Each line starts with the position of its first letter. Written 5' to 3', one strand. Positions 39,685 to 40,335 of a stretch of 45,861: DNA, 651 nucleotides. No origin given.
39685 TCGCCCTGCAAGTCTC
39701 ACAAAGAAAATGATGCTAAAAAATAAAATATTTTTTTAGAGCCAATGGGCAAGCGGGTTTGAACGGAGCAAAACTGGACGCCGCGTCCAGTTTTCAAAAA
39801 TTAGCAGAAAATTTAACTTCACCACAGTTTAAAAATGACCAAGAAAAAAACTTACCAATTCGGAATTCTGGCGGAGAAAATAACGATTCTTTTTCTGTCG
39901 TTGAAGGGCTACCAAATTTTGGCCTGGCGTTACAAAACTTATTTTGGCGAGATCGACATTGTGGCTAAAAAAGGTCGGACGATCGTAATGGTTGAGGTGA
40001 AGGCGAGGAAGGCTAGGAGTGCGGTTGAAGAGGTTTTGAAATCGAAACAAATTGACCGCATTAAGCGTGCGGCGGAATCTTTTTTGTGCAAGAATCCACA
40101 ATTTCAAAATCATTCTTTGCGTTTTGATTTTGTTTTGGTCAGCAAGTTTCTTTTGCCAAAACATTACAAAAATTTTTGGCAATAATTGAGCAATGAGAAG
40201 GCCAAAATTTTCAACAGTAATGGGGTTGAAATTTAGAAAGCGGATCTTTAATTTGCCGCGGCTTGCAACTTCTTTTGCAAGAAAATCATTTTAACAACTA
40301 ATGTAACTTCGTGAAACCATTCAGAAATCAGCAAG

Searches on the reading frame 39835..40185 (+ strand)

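Call 59: search_protein_families(library=pfam, proteins=[window:39835-40185:+], max_evalue=0.00001)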
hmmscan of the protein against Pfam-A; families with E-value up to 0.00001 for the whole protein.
window:39835-40185:+ (116 aa): 1 family
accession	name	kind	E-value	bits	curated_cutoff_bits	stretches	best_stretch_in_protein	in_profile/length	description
PF02021.23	UPF0102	-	4.4e-19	69.1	23.6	1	13-102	1-80/80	Uncharacterised protein family UPF0102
